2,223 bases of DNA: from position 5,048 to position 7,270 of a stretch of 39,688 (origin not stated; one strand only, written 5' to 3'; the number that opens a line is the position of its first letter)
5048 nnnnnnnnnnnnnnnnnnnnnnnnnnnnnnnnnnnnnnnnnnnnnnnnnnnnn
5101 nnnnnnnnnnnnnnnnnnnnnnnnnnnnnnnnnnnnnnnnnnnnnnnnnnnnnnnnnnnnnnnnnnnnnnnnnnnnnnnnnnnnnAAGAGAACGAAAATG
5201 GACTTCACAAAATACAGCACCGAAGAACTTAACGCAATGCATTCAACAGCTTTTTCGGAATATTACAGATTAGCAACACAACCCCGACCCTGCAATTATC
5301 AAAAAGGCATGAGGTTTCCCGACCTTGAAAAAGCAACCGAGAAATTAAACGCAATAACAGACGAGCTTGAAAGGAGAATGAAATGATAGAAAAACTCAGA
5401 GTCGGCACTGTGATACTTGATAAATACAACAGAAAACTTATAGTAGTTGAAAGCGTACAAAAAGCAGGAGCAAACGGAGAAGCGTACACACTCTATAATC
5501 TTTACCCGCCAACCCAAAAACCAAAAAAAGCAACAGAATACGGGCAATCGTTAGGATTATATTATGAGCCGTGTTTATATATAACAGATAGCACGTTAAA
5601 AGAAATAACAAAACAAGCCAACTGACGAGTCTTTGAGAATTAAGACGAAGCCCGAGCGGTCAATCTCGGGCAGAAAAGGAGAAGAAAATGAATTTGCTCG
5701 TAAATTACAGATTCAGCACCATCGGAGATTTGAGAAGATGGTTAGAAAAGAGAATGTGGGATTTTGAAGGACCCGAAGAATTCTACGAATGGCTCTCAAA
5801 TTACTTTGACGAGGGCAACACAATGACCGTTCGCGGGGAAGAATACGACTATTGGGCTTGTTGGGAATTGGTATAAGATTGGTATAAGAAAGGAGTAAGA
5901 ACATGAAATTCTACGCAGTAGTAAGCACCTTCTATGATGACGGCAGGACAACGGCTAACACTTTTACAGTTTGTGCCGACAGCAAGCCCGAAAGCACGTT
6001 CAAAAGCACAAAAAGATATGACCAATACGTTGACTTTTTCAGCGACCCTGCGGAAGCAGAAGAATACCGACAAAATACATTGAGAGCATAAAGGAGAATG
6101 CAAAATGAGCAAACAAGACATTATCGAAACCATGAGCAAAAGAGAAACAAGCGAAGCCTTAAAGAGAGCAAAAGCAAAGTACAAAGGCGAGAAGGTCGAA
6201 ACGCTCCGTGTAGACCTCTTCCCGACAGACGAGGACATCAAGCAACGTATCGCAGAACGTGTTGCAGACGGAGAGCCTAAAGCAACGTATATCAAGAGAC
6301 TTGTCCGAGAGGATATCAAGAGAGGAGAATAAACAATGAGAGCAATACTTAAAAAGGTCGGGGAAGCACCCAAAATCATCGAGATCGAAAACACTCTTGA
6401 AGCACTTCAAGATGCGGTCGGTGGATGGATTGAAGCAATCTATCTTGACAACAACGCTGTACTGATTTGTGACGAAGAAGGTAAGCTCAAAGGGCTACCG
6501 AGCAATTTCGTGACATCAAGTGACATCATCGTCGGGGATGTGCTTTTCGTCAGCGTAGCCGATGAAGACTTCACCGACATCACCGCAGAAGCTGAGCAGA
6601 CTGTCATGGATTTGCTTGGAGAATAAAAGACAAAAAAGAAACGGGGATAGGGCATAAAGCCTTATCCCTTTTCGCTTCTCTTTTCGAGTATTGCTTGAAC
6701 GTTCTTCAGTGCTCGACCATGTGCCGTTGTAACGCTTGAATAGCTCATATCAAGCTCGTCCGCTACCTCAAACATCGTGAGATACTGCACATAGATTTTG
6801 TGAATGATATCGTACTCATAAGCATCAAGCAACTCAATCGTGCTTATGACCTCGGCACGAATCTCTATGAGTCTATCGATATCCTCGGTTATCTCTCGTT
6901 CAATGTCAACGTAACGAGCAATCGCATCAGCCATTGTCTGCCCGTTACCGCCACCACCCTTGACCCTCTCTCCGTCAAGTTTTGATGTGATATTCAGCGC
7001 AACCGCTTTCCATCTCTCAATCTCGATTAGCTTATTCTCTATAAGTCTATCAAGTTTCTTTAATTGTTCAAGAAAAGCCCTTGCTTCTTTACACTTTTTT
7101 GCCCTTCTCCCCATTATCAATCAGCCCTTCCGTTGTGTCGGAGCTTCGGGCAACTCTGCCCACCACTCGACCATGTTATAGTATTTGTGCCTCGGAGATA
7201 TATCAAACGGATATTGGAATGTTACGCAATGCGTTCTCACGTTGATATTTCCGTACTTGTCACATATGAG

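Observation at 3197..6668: Self-contained antisense cassette (promoter to terminator) wedged between the late regulator and terS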

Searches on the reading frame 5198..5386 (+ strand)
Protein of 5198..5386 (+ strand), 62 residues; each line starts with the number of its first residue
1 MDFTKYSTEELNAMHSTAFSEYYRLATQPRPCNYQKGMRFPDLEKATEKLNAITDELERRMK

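Call 6: search_protein_families(library=pfam, max_evalue=0.1, proteins=[window:5198-5386:+])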
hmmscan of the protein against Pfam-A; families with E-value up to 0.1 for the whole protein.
window:5198-5386:+ (62 aa): 0 families

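Call 7: search_protein_families(library=phrogs, max_evalue=0.01, proteins=[window:5198-5386:+])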
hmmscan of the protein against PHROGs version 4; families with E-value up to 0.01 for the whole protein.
window:5198-5386:+ (62 aa): 1 family
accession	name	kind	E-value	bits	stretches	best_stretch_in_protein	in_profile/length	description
phrog_12747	-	unknown function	0.0044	17.6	1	4-60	52-109/211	-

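Call 26: search_protein_families(library=ncbifam, max_evalue=0.01, proteins=[window:5198-5386:+])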
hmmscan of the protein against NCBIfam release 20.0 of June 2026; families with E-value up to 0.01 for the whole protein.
window:5198-5386:+ (62 aa): 0 families

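Call 98: search_protein_families(library=padloc, max_evalue=0.01, proteins=[window:5198-5386:+])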
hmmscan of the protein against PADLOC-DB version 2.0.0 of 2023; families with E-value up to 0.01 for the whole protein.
window:5198-5386:+ (62 aa): 2 families
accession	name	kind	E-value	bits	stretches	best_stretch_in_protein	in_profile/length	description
PDLC04838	PDC-S04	-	7.9e-06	23.8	1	4-59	61-117/209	-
PDLC04839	PDC-S04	-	0.00034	18.3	1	4-60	57-114/205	-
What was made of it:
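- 5198..5386 (+): 62-aa protein, function unknown. Weak hits to PADLOC PDC-S04 (8e-6) and phrog_12747 (calls 7, 98).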

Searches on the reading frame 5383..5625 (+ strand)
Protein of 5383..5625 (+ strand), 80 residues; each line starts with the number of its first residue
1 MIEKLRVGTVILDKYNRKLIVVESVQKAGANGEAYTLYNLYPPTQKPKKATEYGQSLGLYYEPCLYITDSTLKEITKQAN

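Call 6: search_protein_families(library=pfam, max_evalue=0.1, proteins=[window:5383-5625:+])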
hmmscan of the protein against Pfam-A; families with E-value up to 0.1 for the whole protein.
window:5383-5625:+ (80 aa): 0 families

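Call 7: search_protein_families(library=phrogs, max_evalue=0.01, proteins=[window:5383-5625:+])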
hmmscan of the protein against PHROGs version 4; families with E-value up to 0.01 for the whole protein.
window:5383-5625:+ (80 aa): 1 family
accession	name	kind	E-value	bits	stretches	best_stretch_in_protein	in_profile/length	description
phrog_37039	-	unknown function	0.0056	17.8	0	51-80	18-47/81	-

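Call 26: search_protein_families(library=ncbifam, max_evalue=0.01, proteins=[window:5383-5625:+])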
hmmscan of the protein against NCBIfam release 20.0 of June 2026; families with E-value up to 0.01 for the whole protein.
window:5383-5625:+ (80 aa): 0 families
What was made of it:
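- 5383..5625 (+): 80-aa protein, function unknown. No family match (calls 6, 7, 26).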

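Call 98: search_protein_families(library=padloc, max_evalue=0.01, proteins=[window:5383-5625:+])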
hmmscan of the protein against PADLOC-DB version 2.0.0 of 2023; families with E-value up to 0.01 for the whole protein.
window:5383-5625:+ (80 aa): 0 families

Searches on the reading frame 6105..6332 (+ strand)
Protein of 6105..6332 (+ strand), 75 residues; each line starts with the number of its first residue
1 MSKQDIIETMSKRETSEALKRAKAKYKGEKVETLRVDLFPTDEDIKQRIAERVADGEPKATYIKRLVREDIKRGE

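Call 6: search_protein_families(library=pfam, max_evalue=0.1, proteins=[window:6105-6332:+])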
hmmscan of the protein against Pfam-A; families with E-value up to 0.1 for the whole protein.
window:6105-6332:+ (75 aa): 1 family
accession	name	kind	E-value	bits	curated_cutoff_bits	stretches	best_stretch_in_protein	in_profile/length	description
PF21793.2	DUF6877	-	0.085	12.8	24.4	0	43-68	20-46/53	Family of unknown function (DUF6877)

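Call 7: search_protein_families(library=phrogs, max_evalue=0.01, proteins=[window:6105-6332:+])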
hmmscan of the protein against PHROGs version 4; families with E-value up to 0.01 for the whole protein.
window:6105-6332:+ (75 aa): 0 families

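Call 26: search_protein_families(library=ncbifam, max_evalue=0.01, proteins=[window:6105-6332:+])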
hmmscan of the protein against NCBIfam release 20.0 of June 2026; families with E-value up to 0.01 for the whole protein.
window:6105-6332:+ (75 aa): 0 families

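Call 98: search_protein_families(library=padloc, max_evalue=0.01, proteins=[window:6105-6332:+])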
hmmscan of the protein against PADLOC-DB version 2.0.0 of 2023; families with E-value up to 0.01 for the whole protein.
window:6105-6332:+ (75 aa): 0 families

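Call 115: search_solved_structures(query=window:6105-6332:+, max_evalue=10)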
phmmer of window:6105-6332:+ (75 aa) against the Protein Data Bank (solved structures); distinct sequences matched with E-value up to 10: 4.
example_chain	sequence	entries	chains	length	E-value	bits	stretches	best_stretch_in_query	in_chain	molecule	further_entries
2l1w_A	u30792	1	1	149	0.44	14.1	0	40-63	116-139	Calmodulin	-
1pea_A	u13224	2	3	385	0.92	13.1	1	12-55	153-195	AMIDASE OPERON | AMIC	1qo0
1qnl_A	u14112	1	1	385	0.93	13.1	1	12-55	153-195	ALIPHATIC AMIDASE EXPRESSION-REGULATING PROTEIN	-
1xx6_A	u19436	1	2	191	1.3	12.6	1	2-55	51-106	Thymidine kinase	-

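Call 117: find_homologous_proteins(query=window:6105-6332:+, max_evalue=0.001)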
Query window:6105-6332:+ (75 aa): 100 proteins with E <= 0.001 among 101 candidates.
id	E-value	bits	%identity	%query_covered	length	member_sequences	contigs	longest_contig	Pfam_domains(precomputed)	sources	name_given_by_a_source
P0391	1.2e-38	147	100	100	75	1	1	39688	-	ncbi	-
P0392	5.4e-30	119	82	99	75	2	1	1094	-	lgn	-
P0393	7.4e-29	116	79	100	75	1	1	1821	-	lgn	-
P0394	4.5e-25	104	71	97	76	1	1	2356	-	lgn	-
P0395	6.1e-21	91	68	97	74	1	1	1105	-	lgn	-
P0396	7.0e-19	84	73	59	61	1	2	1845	-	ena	-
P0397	1.8e-18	83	76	77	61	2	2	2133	-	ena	-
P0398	1.1e-17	81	84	59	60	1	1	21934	-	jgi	jgi:hypothetical protein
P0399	1.6e-17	80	69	77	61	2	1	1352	-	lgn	-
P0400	2.5e-17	80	73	60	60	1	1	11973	-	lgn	-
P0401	4.9e-17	79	74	77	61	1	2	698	-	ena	-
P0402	5.4e-17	78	68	88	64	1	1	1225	-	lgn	-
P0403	6.2e-17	78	71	79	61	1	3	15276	-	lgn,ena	-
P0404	6.8e-17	78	73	60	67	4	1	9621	-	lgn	-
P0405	7.5e-17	78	71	75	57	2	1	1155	-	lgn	-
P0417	9.4e-16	75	65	73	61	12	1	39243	-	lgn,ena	-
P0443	2.6e-14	70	66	71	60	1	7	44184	-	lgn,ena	-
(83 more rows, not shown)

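Call 118: find_encoding_contigs(protein=P0417, flank=7000, max_places=1)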
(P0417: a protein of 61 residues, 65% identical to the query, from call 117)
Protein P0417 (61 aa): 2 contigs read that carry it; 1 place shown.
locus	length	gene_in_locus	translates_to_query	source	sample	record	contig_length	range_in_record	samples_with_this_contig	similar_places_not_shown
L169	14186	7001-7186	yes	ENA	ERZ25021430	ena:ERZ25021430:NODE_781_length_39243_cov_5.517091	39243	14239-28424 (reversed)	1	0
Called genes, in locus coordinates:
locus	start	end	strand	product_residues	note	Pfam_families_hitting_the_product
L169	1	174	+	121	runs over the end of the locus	-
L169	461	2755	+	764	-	-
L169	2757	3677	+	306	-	PF05709:Sipho_tail (faint), PF22768:SPP1_Dit (weak)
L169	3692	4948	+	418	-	PF14594:Sipho_Gp37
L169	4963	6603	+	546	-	-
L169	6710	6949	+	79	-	-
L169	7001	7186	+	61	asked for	-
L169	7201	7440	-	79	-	-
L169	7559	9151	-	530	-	PF00239:Resolvase, PF07508:Recombinase, PF13408:Zn_ribbon_recom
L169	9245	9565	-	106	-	PF13560:HTH_31, PF08279:HTH_11 (weak), PF12844:HTH_19, PF01381:HTH_3, PF04545:Sigma70_r4 (faint)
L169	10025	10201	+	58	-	-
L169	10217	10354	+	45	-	-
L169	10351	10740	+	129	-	PF09643:YopX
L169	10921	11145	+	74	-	PF13560:HTH_31, PF01381:HTH_3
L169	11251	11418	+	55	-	-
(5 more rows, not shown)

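Call 119: find_encoding_contigs(protein=P0443, flank=7000, max_places=1)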
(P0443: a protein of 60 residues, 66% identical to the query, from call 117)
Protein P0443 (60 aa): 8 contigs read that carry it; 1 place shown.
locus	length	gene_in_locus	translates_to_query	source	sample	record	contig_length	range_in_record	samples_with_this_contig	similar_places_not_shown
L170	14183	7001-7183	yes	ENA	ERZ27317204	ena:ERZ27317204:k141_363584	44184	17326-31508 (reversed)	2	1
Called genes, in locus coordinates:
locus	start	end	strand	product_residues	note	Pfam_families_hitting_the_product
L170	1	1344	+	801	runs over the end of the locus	-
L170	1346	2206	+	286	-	PF22768:SPP1_Dit (weak)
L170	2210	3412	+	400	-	PF14594:Sipho_Gp37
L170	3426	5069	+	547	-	-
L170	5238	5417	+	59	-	-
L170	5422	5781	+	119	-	-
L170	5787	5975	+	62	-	-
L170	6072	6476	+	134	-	PF09643:YopX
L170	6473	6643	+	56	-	-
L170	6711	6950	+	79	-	-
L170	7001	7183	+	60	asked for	-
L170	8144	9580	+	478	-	PF05731:TROVE, PF25045:vWA_Ro60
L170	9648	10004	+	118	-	-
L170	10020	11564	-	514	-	PF00239:Resolvase, PF07508:Recombinase, PF13408:Zn_ribbon_recom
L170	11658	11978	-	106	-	PF13560:HTH_31, PF12844:HTH_19, PF01381:HTH_3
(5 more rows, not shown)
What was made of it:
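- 6105..6332 (+): RHH2: a 75-aa distant paralogue of RHH1. Possible in-operon autoregulator. Others sit at a different hot spot in other phages (calls 118, 119).
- Its homologues also sit at a different hot spot (calls 115, 118, 119).
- Tried and rejected: This remains open, because its homologues also sit at the tail-integrase hot spot (calls 118, 119).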

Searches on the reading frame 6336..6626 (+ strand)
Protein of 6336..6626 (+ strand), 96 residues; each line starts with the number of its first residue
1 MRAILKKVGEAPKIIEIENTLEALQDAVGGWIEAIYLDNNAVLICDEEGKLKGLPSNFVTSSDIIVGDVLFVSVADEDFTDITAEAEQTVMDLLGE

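Call 8: search_protein_families(library=pfam, max_evalue=0.1, proteins=[window:6336-6626:+])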
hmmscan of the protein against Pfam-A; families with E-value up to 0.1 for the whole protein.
window:6336-6626:+ (96 aa): 1 family
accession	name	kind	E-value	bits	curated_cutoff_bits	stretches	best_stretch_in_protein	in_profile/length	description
PF12957.13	DUF3846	-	9.2e-26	90.5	27.5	1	1-93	1-101/103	Domain of unknown function (DUF3846)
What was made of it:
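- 6336..6626 (+): DUF3846 protein, very acidic (pI 4.05, net charge -14). Pfam 9e-26 (call 8).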

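Call 26: search_protein_families(library=ncbifam, max_evalue=0.01, proteins=[window:6336-6626:+])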
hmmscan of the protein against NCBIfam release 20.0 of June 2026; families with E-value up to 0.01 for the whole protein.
window:6336-6626:+ (96 aa): 0 families

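Call 59: search_dna_similar(query=window:6336-6626:+, collection=plasmids, mode=protein, max_rows=25, max_evalue=0.001)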
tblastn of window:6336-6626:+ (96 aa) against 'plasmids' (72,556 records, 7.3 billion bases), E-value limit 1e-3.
Records with a match: 12; places in all: 12; records where one place covers at least 80% of the query: 6.
Best place of each record, by identity: <60% 12.
By first word of the organism name: Clavibacter 2; Subdoligranulum 1; Clostridium 1; Bacillus 1; Vescimonas 1; Mycoplasmatota 1; Brevibacillus 1; Monoglobus 1; Microbacterium 1; Pontibacillus 1; and 1 more.
By predicted mobility (MOB-suite, as given by PLSDB): non-mobilizable 10; mobilizable 1; conjugative 1.
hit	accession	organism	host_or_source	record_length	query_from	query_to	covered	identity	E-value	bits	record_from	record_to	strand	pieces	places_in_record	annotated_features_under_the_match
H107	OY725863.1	Subdoligranulum variabile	-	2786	1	88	92%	46.7%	2e-13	71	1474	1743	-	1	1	record has no annotation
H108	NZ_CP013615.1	Clostridium perfringens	canine,Pure culture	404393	1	85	89%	44.4%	2e-11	65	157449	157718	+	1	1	DUF3846 domain-containing protein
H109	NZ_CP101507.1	Bacillus altitudinis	cell culture,soil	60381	1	82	85%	40.8%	6e-9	58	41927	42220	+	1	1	DUF3846 domain-containing protein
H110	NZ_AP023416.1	Vescimonas fastidiosa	Homo sapiens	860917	9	94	90%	37.6%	2e-10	62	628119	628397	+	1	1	antirestriction protein ArdA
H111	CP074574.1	Mycoplasmatota bacterium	single cell,cold seep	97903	2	77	79%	42.0%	3e-7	53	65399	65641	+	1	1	DUF3846 domain-containing protein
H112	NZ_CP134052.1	Brevibacillus brevis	cell culture,cell culture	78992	1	77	80%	37.7%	7e-4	44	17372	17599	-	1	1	DUF3846 domain-containing protein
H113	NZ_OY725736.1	Monoglobus pectinilyticus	-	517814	4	63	63%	45.9%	1e-6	52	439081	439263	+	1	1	DUF3846 domain-containing protein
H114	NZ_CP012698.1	Microbacterium sp. No. 7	whole organism,activated sludge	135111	21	82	65%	43.3%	8e-6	49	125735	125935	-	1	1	DUF3846 domain-containing protein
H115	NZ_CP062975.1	Pontibacillus sp. ALD_SL1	mangrove mud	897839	1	77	80%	34.5%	1e-4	45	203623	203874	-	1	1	DUF3846 domain-containing protein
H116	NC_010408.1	Clavibacter sepedonicus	-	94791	14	79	69%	39.7%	3e-4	44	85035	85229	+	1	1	DUF3846 domain-containing protein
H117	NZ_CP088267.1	Clavibacter sepedonicus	Potato,tissue sample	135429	14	79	69%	39.7%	3e-4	44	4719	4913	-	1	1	DUF3846 domain-containing protein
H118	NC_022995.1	Burkholderia sp. M701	-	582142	21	76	58%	40.7%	8e-6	49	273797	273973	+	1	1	DUF3846 domain-containing protein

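Call 89: get_annotated_region(hit=H110, flank=7000)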
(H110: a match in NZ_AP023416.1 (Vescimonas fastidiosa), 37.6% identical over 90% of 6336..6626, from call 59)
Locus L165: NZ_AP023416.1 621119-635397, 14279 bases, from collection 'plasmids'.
description: Vescimonas fastidiosa strain MM35 plasmid pMM35_01
organism: Vescimonas fastidiosa (NCBI taxid 2714353)
taxonomy: Bacteria; Bacillota; Clostridia; Eubacteriales; Oscillospiraceae; Vescimonas; Vescimonas fastidiosa
host: -; source: Homo sapiens; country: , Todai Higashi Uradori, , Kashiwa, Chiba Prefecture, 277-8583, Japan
typing (MOB-suite, as given by PLSDB): non-mobilizable
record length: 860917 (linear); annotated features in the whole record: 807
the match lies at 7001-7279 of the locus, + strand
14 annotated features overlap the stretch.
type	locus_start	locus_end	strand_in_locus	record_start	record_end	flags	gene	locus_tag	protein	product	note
CDS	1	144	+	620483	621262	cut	-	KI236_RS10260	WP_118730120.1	DUF4366 domain-containing protein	-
CDS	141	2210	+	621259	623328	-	-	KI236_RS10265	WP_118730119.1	DNA topoisomerase 3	GO:0006265 - DNA topological change [Evidence IEA]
CDS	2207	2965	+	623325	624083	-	-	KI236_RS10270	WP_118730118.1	phosphoadenosine phosphosulfate reductase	-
CDS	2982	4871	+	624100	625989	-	-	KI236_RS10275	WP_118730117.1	DUF3849 domain-containing protein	-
CDS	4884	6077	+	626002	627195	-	-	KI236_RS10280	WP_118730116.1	DNA mismatch repair protein MutS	-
CDS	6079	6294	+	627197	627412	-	-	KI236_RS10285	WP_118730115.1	transposon-transfer assisting family protein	-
CDS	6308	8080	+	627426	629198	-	-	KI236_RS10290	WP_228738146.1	antirestriction protein ArdA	-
CDS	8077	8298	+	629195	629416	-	-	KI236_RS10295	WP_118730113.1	hypothetical protein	-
CDS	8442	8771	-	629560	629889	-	-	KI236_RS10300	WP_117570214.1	helix-turn-helix transcriptional regulator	-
CDS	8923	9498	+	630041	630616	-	-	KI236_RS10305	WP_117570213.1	SLOG family protein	-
CDS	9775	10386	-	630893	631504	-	-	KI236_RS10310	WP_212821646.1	hypothetical protein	-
CDS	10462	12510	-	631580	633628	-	-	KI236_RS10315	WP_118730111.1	ATP-dependent DNA helicase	-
CDS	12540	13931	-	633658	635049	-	-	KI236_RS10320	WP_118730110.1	NYN domain-containing protein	-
CDS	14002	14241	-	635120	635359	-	-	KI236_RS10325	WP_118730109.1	helix-turn-helix transcriptional regulator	-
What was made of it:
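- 6336..6626 (+): The domain is fused inside a 590-aa protein annotated ArdA in a Vescimonas conjugative-type array (calls 59, 89).
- DUF3846 is fused to an ArdA-annotated protein (call 89).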

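Call 90: get_annotated_region(hit=H108, flank=6000)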
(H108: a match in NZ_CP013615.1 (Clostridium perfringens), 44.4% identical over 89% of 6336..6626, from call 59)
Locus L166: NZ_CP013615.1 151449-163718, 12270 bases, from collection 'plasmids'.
description: Clostridium perfringens strain JP838 plasmid pJFP838A, complete sequence
organism: Clostridium perfringens (NCBI taxid 1502)
taxonomy: Bacteria; Bacillota; Clostridia; Eubacteriales; Clostridiaceae; Clostridium; Clostridium perfringens
host: -; source: canine,Pure culture; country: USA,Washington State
typing (MOB-suite, as given by PLSDB): non-mobilizable
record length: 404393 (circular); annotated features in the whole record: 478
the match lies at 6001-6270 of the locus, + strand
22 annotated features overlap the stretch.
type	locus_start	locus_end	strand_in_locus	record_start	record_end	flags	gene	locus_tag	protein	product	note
CDS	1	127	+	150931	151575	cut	-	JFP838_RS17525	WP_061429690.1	hypothetical protein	-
CDS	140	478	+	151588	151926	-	-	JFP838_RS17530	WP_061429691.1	hypothetical protein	-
CDS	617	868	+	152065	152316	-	-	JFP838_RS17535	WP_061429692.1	hypothetical protein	-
CDS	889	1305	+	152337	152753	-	-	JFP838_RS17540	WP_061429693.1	hypothetical protein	-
CDS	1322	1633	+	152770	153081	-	-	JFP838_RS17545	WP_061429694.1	hypothetical protein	-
CDS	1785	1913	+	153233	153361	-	-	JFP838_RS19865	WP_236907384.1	DUF1653 domain-containing protein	-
CDS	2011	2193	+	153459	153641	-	-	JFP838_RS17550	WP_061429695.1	hypothetical protein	-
CDS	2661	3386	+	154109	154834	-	-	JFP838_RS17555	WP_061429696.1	DNA methyltransferase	GO:0006306 - DNA methylation [Evidence IEA]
CDS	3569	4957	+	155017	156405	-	-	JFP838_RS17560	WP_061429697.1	leucine-rich repeat protein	-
CDS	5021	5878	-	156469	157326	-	-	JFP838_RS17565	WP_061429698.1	hypothetical protein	-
CDS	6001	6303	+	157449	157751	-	-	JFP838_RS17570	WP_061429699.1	DUF3846 domain-containing protein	-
CDS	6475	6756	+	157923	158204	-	-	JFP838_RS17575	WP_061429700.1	hypothetical protein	-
CDS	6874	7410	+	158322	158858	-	-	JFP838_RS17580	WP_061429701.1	hypothetical protein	-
CDS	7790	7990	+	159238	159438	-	-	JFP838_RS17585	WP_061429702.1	hypothetical protein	-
CDS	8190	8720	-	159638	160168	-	-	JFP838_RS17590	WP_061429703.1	hypothetical protein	-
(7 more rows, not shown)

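Call 98: search_protein_families(library=padloc, max_evalue=0.01, proteins=[window:6336-6626:+])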
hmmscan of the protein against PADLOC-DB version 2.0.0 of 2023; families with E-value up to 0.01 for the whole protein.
window:6336-6626:+ (96 aa): 0 families

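Call 99: search_protein_families(library=phrogs, max_evalue=0.01, proteins=[window:6336-6626:+])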
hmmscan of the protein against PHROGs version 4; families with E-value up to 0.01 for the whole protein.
window:6336-6626:+ (96 aa): 2 families
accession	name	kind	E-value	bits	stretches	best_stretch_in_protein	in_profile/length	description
phrog_3777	-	unknown function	3.4e-18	66.5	1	1-94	6-116/127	-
phrog_18340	-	unknown function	0.0002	22.2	1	19-57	22-59/90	-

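Call 116: search_solved_structures(query=window:6336-6626:+, max_evalue=10)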
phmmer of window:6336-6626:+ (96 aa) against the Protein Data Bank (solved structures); distinct sequences matched with E-value up to 10: 2.
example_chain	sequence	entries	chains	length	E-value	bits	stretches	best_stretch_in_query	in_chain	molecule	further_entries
9znf_4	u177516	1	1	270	0.47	14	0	9-55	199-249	CBS domain-containing protein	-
9q3e_N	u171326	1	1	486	0.51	13.9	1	4-45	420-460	Non-structural protein 1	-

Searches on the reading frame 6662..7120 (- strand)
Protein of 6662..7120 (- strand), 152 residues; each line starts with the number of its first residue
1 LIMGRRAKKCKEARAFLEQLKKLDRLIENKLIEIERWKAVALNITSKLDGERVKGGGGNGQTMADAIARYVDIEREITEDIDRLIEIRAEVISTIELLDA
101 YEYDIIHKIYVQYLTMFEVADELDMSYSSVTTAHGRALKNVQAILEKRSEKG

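Call 8: search_protein_families(library=pfam, max_evalue=0.1, proteins=[window:6662-7120:-])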
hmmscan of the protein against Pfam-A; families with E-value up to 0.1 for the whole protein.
window:6662-7120:- (152 aa): 4 families
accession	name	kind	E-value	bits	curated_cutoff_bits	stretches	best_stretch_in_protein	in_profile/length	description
PF07374.17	DUF1492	-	0.00024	21.7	21.5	1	48-139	7-97/100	Protein of unknown function (DUF1492)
PF04545.22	Sigma70_r4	-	0.0009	19.2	24.1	1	98-142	5-49/50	Sigma-70, region 4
PF03799.20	FtsQ_DivIB_C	-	0.012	16.9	21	1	13-80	39-104/114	Cell division protein FtsQ/DivIB, C-terminal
PF08281.18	Sigma70_r4_2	-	0.076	13.1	25.7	0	109-140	22-53/54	Sigma-70, region 4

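Call 99: search_protein_families(library=phrogs, max_evalue=0.01, proteins=[window:6662-7120:-])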
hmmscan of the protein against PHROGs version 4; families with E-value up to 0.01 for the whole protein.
window:6662-7120:- (152 aa): 5 families
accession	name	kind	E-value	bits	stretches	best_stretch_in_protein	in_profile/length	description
phrog_36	-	transcription regulation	5e-21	76.3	1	11-149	54-191/220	transcriptional regulator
phrog_248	-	transcription regulation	2.1e-07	32.1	1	7-140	19-132/161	transcriptional activator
phrog_1740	-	transcription regulation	2.4e-06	27.4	1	71-151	144-222/567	RNA polymerase sigma factor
phrog_351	-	transcription regulation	0.0038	16.8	1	43-148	629-729/928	RNA polymerase sigma factor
phrog_12061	-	unknown function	0.0078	17.1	0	93-150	43-103/111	-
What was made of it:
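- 6662..7120 (-): Right flank: DUF1492 / sigma-70 region-4-like late regulator. Calls 8 and 99.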
